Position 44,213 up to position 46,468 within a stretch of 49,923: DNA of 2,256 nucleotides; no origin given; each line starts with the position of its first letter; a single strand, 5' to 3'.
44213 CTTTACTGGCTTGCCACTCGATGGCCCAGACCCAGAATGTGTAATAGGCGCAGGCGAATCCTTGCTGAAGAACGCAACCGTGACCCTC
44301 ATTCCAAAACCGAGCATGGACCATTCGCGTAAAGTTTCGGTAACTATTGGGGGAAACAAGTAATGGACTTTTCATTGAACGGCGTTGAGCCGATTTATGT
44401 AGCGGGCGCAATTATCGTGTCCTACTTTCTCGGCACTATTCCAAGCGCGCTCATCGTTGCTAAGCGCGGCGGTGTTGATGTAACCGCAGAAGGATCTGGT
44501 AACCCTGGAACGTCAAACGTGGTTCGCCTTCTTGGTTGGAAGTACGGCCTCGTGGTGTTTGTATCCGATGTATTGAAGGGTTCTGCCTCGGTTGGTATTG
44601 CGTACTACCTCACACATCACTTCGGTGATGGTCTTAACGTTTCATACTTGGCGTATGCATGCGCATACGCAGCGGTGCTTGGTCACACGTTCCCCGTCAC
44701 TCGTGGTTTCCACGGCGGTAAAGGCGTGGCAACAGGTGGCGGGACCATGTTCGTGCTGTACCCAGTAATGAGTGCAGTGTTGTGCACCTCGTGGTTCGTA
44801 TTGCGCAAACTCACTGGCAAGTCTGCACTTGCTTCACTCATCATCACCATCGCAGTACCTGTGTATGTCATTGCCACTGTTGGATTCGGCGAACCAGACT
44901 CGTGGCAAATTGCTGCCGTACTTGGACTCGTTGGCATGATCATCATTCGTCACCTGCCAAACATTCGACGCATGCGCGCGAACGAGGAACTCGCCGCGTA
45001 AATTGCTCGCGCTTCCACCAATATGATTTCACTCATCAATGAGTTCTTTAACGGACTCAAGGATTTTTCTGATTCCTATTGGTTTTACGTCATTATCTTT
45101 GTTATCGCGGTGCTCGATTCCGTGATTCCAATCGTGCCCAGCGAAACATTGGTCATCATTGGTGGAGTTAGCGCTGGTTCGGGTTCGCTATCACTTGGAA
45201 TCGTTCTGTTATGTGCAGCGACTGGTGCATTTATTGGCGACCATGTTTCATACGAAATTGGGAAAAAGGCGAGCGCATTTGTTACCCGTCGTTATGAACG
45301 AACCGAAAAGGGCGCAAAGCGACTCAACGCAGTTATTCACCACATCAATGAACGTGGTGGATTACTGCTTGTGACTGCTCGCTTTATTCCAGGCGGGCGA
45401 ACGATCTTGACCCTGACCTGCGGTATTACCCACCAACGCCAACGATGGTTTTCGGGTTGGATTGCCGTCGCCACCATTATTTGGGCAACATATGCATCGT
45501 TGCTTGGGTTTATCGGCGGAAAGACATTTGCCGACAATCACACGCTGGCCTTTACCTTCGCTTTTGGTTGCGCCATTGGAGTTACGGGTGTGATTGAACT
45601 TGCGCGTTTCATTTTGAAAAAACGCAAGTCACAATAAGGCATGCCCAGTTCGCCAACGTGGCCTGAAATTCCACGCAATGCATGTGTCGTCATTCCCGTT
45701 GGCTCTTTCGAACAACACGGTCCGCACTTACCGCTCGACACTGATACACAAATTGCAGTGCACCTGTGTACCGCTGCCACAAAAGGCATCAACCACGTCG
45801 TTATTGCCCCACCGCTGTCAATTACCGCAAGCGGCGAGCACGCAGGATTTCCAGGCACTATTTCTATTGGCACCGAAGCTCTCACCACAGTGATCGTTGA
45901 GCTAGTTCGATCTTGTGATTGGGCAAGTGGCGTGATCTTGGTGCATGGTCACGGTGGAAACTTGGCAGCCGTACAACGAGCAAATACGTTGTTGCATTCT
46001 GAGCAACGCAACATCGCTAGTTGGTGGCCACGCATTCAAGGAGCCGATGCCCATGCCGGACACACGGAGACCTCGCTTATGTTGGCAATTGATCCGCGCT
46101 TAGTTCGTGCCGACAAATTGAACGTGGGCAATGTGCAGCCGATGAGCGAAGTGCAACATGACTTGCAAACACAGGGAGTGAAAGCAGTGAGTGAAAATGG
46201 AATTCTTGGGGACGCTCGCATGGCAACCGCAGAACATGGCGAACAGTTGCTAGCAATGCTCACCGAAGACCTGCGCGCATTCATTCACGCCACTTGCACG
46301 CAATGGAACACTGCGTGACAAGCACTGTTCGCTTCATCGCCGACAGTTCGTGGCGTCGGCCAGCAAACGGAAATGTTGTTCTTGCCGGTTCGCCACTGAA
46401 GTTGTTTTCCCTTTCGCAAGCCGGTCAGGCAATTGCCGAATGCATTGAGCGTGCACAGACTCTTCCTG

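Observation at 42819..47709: Mycofactocin locus with non-canonical content: no mftD, mftR or mftG in 50 kb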

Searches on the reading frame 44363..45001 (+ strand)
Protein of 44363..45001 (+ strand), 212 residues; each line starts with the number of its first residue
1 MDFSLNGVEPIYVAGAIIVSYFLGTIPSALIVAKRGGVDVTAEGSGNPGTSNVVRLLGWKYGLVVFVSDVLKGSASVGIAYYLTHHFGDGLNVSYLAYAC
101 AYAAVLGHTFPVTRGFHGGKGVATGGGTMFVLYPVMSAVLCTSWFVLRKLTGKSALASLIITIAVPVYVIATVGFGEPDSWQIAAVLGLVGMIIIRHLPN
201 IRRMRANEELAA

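Call 4: search_protein_families(library=ncbifam, proteins=[window:44363-45001:+], max_evalue=0.001)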
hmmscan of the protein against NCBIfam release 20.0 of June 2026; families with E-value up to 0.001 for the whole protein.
window:44363-45001:+ (212 aa): 8 families
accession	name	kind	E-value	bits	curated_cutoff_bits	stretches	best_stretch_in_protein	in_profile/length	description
TIGR00023.1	TIGR00023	equivalog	1.9e-37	129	137.2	1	14-209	6-190/196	glycerol-3-phosphate 1-O-acyltransferase PlsY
NF010993.0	PRK14417.1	equivalog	4.5e-22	78.7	249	1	17-196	9-180/232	membrane protein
NF010976.0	PRK14399.1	equivalog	2.1e-19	70.4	419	1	16-166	14-164/258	membrane protein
NF010992.0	PRK14416.1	equivalog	4.9e-18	65.9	222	1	16-198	2-180/207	membrane protein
NF001254.0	PRK00220.2-1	equivalog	1.4e-16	61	199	1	17-170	10-157/182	glycerol-3-phosphate 1-O-acyltransferase PlsY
NF010990.0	PRK14414.1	equivalog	2.5e-16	60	261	1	11-205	5-186/210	glycerol-3-phosphate acyltransferase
NF010987.0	PRK14411.1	equivalog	3.8e-16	59.5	243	1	16-136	6-119/204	membrane protein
NF010978.0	PRK14401.1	equivalog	1.7e-13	50.8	163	1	17-139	6-117/187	membrane protein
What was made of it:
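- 44363..45001 (+): PlsY-type acyl-phosphate:glycerol-3-phosphate acyltransferase. Its start overlaps the mftC stop by 1 nt. TIGR00023, 129 bits against a cut-off of 137.2 (call 4).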

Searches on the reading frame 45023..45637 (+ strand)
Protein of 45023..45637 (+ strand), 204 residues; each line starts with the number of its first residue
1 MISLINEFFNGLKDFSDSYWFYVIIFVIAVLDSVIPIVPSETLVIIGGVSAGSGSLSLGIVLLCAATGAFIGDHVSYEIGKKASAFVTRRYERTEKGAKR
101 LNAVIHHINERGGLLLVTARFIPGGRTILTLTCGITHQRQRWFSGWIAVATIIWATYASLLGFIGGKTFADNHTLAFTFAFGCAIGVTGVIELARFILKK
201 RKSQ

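Call 4: search_protein_families(library=ncbifam, proteins=[window:45023-45637:+], max_evalue=0.001)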
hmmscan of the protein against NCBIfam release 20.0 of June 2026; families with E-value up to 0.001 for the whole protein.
window:45023-45637:+ (204 aa): 3 families
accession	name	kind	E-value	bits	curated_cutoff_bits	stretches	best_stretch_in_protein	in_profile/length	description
NF052605.1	UndecprPTUptAStph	equivalog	6.9e-13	49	300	1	18-180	10-177/197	undecaprenyl phosphate transporter UptA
NF008102.0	PRK10847.1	equivalog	3.9e-12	46.4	236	1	19-196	27-210/219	DedA family protein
NF052604.1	UndecprPTUtpABac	equivalog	9.3e-10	38.9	250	1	29-202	20-193/198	undecaprenyl phosphate transporter UptA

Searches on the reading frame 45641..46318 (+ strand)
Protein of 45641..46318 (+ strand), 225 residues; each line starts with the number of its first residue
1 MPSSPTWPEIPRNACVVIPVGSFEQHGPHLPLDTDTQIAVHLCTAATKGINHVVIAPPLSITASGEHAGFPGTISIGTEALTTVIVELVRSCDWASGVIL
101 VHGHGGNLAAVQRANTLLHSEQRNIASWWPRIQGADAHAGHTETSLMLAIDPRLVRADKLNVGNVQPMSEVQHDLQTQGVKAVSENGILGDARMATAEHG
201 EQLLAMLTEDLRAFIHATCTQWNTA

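Call 4: search_protein_families(library=ncbifam, proteins=[window:45641-46318:+], max_evalue=0.001)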
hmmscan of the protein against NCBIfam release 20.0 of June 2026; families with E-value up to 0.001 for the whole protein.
window:45641-46318:+ (225 aa): 4 families
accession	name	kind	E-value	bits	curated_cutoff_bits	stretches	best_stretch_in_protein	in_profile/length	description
TIGR03964.1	mycofact_creat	equivalog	1.8e-81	273.1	172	1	5-218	4-220/228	mycofactocin biosynthesis peptidyl-dipeptidase MftE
TIGR04448.1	creatininase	equivalog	1.1e-27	97.3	235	2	11-123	12-130/246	creatininase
NF041098.2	diketo_inos_hlase_IolN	equivalog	3.9e-11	42.6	245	1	12-107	23-120/307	3-dehydro-scyllo-inosose hydrolase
NF033501.0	ArfB_arch_rifla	equivalog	9.6e-08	32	180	1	17-150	19-148/219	2-amino-5-formylamino-6-ribosylaminopyrimidin-4(3H)-one 5'-monophosphate deformylase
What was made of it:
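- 45641..46318 (+): mftE, the creatininase-family peptidase that releases AHDP. TIGR03964, 273 bits against 172 (call 4).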

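Call 5: find_encoding_contigs(protein=window:45641-46318:+, flank=10000, max_places=10)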
Protein window:45641-46318:+ (225 aa): 20 contigs read that carry it; 10 places shown.
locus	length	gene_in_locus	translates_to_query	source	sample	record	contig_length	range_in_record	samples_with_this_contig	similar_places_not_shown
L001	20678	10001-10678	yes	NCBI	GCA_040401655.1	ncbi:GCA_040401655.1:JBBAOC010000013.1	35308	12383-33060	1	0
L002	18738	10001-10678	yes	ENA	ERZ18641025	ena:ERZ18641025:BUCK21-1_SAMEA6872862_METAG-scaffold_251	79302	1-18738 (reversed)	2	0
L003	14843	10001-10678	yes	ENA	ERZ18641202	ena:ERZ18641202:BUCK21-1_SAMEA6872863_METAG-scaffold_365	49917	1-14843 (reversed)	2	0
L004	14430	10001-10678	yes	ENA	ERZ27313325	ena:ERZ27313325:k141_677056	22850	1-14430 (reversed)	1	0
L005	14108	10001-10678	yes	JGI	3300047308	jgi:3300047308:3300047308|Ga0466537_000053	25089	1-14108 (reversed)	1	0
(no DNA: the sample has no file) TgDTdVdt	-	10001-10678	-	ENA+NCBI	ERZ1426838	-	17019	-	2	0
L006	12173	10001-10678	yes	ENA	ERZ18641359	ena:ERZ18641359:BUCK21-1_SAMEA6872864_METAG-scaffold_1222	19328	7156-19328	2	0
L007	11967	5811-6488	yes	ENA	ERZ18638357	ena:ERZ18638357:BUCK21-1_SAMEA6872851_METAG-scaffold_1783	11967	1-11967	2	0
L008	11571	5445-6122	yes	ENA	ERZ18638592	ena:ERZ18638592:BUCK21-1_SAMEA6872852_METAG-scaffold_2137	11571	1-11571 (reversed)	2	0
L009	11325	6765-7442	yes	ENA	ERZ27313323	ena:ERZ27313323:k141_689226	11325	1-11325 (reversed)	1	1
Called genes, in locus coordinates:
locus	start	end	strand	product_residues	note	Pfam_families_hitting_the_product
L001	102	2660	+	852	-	PF00133:tRNA-synt_1, PF01406:tRNA-synt_1e (faint), PF01921:tRNA-synt_1f (faint), PF09334:tRNA-synt_1g (weak), PF00133:tRNA-synt_1, PF09334:tRNA-synt_1g (weak), PF08264:Anticodon_1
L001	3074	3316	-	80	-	-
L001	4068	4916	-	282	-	PF09967:DUF2201 (faint), PF05762:VWA_CoxE (weak), PF13519:VWA_2 (weak)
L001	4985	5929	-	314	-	PF00493:MCM (weak), PF20030:bpMoxR, PF00158:Sigma54_activat (faint), PF01078:Mg_chelatase (faint), PF13191:AAA_16, PF00004:AAA (weak), PF07726:AAA_3, PF07728:AAA_5, +2 more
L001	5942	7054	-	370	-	PF08240:ADH_N, PF00107:ADH_zinc_N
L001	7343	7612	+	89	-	PF26520:MftB_chaperone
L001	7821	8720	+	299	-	PF04055:Radical_SAM, PF13186:SPASM (weak)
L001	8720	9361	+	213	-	PF02660:G3P_acyltransf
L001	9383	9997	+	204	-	PF09335:VTT_dom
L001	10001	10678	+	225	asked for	PF02633:Creatininase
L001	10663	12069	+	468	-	PF13641:Glyco_tranf_2_3, PF00535:Glycos_transf_2, PF13632:Glyco_trans_2_3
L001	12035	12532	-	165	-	PF14340:DUF4395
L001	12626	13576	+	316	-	PF01168:Ala_racemase_N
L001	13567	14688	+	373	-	PF07786:HGSNAT_cat, PF01757:Acyl_transf_3 (weak), PF04235:DUF418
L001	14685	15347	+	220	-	PF03167:UDG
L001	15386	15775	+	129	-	PF10604:Polyketide_cyc2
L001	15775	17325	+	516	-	PF00884:Sulfatase, PF01663:Phosphodiest (faint)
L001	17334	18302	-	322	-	PF04371:PAD_porph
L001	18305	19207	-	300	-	PF00795:CN_hydrolase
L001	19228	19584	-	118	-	PF00255:GSHPx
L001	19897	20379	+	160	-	PF13489:Methyltransf_23, PF08242:Methyltransf_12, PF13649:Methyltransf_25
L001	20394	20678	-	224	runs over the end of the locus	PF02632:BioY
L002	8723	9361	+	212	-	PF02660:G3P_acyltransf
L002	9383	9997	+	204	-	PF09335:VTT_dom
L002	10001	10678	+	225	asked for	PF02633:Creatininase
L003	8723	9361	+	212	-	PF02660:G3P_acyltransf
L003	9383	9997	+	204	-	PF09335:VTT_dom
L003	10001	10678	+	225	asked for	PF02633:Creatininase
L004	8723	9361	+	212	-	PF02660:G3P_acyltransf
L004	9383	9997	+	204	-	PF09335:VTT_dom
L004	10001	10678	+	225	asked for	PF02633:Creatininase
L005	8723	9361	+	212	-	PF02660:G3P_acyltransf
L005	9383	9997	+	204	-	PF09335:VTT_dom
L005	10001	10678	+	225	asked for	PF02633:Creatininase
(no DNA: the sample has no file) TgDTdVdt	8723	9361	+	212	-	PF02660:G3P_acyltransf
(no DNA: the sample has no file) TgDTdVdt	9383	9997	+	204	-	PF09335:VTT_dom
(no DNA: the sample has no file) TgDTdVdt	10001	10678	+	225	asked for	PF02633:Creatininase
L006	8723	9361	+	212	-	PF02660:G3P_acyltransf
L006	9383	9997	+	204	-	PF09335:VTT_dom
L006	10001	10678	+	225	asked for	PF02633:Creatininase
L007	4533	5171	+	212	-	PF02660:G3P_acyltransf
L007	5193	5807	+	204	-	PF09335:VTT_dom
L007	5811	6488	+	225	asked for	PF02633:Creatininase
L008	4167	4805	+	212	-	PF02660:G3P_acyltransf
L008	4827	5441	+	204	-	PF09335:VTT_dom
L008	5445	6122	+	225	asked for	PF02633:Creatininase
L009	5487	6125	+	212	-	PF02660:G3P_acyltransf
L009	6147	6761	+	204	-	PF09335:VTT_dom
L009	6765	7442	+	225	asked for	PF02633:Creatininase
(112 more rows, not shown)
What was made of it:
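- On PlsY (acyl-phosphate:G3P acyltransferase): PF02660 hit (call 5).
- On DedA / UptA family: PF09335 hit (call 5).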

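Call 39: list_cluster_members(proteins=[window:45641-46318:+, P0125, P0157, P0161, P0184, P0189, P0190, P0192, P0196, P0200])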
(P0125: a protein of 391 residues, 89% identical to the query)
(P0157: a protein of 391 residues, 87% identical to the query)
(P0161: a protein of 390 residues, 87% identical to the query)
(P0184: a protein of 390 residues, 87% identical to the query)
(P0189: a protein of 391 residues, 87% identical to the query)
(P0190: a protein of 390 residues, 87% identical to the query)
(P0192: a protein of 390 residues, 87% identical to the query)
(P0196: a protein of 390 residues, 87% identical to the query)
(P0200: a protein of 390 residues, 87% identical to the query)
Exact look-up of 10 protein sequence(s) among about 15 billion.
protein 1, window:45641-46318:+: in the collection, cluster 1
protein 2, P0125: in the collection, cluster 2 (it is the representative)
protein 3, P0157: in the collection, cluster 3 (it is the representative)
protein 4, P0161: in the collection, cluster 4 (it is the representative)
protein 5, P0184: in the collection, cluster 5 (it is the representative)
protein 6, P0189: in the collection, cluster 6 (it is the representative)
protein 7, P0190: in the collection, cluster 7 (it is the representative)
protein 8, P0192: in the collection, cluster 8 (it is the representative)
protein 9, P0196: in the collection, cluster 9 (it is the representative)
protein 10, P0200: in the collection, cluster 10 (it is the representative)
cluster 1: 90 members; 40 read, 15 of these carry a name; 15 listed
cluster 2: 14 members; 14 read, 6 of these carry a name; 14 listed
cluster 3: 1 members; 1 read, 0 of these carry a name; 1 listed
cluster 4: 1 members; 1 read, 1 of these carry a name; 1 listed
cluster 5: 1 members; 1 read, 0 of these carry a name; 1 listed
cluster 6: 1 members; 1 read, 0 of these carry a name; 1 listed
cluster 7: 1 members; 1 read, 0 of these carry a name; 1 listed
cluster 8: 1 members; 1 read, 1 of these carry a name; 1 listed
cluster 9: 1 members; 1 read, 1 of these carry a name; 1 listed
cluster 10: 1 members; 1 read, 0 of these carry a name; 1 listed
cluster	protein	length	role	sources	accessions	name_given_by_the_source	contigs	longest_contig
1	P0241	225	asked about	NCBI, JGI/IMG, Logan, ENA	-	-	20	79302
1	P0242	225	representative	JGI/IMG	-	creatinine amidohydrolase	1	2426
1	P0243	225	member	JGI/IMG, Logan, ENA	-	mycofactocin system creatininase family protein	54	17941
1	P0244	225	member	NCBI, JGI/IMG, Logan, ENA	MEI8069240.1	MAG: mycofactocin biosynthesis peptidyl-dipeptidase MftE [Actinomycetota bacterium]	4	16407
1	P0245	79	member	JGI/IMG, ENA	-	creatinine amidohydrolase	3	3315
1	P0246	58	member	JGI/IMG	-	creatinine amidohydrolase/Fe(II)-dependent formamide hydrolase-like protein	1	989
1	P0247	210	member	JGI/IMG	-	creatinine amidohydrolase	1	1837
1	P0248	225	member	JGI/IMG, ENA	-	creatinine amidohydrolase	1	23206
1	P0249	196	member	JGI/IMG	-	creatinine amidohydrolase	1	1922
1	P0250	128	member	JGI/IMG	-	creatinine amidohydrolase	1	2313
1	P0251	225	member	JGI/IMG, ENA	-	mycofactocin system creatininase family protein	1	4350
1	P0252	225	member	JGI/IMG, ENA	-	mycofactocin system creatininase family protein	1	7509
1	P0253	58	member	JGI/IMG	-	creatinine amidohydrolase/Fe(II)-dependent formamide hydrolase-like protein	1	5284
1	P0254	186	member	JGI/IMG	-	creatinine amidohydrolase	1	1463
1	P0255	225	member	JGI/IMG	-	creatinine amidohydrolase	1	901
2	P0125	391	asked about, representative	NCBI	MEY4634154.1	MAG: hypothetical protein RLZ18_1526 [Actinomycetota bacterium]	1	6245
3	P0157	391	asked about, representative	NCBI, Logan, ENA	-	-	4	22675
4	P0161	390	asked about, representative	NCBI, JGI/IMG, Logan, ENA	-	L-lactate dehydrogenase (cytochrome)/glycolate oxidase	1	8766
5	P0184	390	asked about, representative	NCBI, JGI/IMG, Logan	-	-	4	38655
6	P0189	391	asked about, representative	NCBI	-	-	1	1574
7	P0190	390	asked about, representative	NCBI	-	-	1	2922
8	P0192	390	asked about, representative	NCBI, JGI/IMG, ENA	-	L-lactate dehydrogenase (cytochrome)/glycolate oxidase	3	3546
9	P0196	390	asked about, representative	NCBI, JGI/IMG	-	L-lactate dehydrogenase (cytochrome)/glycolate oxidase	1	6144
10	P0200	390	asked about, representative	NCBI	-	-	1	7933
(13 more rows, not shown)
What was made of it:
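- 45641..46318 (+): The exact protein is found on at least 20 contigs (calls 5, 39).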

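Call 40: find_encoding_contigs(protein=P0244, flank=10000, max_places=6)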
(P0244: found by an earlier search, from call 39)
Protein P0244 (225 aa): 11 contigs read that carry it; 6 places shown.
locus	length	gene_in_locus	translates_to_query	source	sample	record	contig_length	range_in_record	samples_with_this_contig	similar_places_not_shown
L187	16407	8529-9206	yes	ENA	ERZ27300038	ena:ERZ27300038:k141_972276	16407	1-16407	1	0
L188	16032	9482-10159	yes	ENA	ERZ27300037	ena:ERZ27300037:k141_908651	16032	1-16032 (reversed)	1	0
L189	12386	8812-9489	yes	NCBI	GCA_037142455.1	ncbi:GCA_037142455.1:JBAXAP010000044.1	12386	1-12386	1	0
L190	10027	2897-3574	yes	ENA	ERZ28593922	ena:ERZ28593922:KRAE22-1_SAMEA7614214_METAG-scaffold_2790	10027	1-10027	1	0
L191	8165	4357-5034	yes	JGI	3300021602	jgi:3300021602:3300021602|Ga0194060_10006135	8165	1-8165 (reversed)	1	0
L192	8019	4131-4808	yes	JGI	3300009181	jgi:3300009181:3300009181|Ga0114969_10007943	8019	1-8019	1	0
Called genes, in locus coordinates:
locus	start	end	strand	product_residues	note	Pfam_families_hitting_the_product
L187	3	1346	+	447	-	?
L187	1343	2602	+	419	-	PF03816:LytR_cpsA_psr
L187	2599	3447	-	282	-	PF09967:DUF2201 (faint), PF05762:VWA_CoxE, PF13519:VWA_2 (weak)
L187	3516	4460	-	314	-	PF00493:MCM (weak), PF20030:bpMoxR, PF00158:Sigma54_activat (faint), PF01078:Mg_chelatase (faint), PF13191:AAA_16, PF00004:AAA (weak), PF07726:AAA_3, PF07728:AAA_5, +2 more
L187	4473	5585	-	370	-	PF08240:ADH_N, PF00107:ADH_zinc_N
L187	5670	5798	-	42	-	-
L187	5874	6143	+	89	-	PF26520:MftB_chaperone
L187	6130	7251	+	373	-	PF04055:Radical_SAM, PF13186:SPASM (weak)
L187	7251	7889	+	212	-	PF02660:G3P_acyltransf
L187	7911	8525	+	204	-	PF09335:VTT_dom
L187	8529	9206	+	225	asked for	PF02633:Creatininase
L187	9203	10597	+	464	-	PF00535:Glycos_transf_2, PF13641:Glyco_tranf_2_3, PF13632:Glyco_trans_2_3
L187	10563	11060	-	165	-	PF14340:DUF4395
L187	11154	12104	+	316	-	PF01168:Ala_racemase_N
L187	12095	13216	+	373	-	PF07786:HGSNAT_cat, PF01757:Acyl_transf_3 (weak), PF04235:DUF418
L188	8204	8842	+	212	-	PF02660:G3P_acyltransf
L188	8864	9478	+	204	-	PF09335:VTT_dom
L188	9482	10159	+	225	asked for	PF02633:Creatininase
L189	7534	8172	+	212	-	PF02660:G3P_acyltransf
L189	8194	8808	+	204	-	PF09335:VTT_dom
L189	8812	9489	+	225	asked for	PF02633:Creatininase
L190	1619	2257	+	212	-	PF02660:G3P_acyltransf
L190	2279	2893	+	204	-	PF09335:VTT_dom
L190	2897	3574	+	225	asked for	PF02633:Creatininase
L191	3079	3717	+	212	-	PF02660:G3P_acyltransf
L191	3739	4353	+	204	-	PF09335:VTT_dom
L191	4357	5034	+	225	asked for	PF02633:Creatininase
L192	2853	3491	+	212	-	PF02660:G3P_acyltransf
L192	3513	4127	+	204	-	PF09335:VTT_dom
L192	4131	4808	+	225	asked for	PF02633:Creatininase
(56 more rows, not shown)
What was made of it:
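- Tried and rejected: Rejected, because more than 25 independent contigs share the junctions (calls 5, 40).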
